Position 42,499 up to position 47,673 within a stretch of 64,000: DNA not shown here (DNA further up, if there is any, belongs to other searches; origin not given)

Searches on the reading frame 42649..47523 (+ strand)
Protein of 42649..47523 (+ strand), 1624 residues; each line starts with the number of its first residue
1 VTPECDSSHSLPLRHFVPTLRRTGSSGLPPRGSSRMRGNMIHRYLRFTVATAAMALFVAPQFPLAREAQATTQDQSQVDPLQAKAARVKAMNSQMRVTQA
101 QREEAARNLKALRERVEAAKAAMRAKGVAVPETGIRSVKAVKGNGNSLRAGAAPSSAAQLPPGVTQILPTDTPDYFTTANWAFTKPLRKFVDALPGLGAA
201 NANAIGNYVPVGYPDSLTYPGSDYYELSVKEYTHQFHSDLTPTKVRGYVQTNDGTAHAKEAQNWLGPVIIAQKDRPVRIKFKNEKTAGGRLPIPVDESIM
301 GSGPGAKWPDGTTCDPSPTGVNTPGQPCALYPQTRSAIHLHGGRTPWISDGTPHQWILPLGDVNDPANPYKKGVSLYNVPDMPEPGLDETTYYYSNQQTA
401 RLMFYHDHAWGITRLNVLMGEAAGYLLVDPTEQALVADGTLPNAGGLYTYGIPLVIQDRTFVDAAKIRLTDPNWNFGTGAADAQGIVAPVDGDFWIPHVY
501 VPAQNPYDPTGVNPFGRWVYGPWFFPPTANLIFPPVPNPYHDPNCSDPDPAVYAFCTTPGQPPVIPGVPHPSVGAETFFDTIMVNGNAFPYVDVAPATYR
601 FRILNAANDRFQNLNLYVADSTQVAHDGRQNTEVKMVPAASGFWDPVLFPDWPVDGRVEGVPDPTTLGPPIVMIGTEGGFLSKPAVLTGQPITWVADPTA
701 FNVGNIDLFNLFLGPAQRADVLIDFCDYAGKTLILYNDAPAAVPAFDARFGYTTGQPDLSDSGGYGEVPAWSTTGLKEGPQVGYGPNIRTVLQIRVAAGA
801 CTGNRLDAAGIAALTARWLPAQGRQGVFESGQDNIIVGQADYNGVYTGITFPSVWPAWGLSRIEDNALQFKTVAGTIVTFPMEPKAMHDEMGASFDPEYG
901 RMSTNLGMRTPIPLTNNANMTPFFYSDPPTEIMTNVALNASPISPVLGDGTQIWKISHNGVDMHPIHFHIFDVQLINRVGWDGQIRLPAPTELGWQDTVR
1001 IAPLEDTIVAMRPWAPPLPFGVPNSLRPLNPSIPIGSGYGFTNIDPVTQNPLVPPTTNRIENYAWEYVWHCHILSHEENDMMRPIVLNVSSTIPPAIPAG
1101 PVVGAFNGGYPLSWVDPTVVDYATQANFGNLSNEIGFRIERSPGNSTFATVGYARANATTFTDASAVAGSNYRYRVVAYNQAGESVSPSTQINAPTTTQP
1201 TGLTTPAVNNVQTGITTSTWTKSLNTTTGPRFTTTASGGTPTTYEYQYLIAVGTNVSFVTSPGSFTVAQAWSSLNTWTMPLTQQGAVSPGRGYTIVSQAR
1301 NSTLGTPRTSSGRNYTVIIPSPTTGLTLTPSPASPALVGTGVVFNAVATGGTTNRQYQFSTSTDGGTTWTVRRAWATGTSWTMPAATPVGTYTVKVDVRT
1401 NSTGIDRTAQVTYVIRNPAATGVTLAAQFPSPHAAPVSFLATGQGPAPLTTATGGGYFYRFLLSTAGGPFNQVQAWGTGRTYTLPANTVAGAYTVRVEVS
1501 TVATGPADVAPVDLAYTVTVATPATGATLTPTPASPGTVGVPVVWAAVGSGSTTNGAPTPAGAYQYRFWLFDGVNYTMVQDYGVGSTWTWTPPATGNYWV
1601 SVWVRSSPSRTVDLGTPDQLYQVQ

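Call 8: search_protein_families(library=pfam, proteins=[window:42649-47523:+], max_evalue=0.001)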
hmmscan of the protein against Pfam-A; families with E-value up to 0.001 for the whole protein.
window:42649-47523:+ (1624 aa): 1 family
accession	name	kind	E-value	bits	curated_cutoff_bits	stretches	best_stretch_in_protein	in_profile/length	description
PF07731.20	Cu-oxidase_2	-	3.1e-08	33.9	20.4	0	949-1013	40-107/137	Multicopper oxidase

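Call 16: search_protein_families(library=ncbifam, proteins=[window:42649-47523:+], max_evalue=0.1)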
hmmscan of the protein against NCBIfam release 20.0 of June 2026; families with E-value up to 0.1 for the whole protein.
window:42649-47523:+ (1624 aa): 3 families
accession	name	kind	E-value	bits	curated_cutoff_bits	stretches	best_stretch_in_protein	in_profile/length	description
NF045554.1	AmiPhnlOxPhsA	equivalog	3.9e-29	101.7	950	4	393-470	145-214/581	O-aminophenol oxidase PhsA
NF008205.1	PRK10965.1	equivalog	4.8e-12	45.5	525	2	393-467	129-197/529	multicopper oxidase CueO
NF008135.0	PRK10883.1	equivalog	6.6e-05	21.6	581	1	579-616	209-246/471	cell division protein FtsP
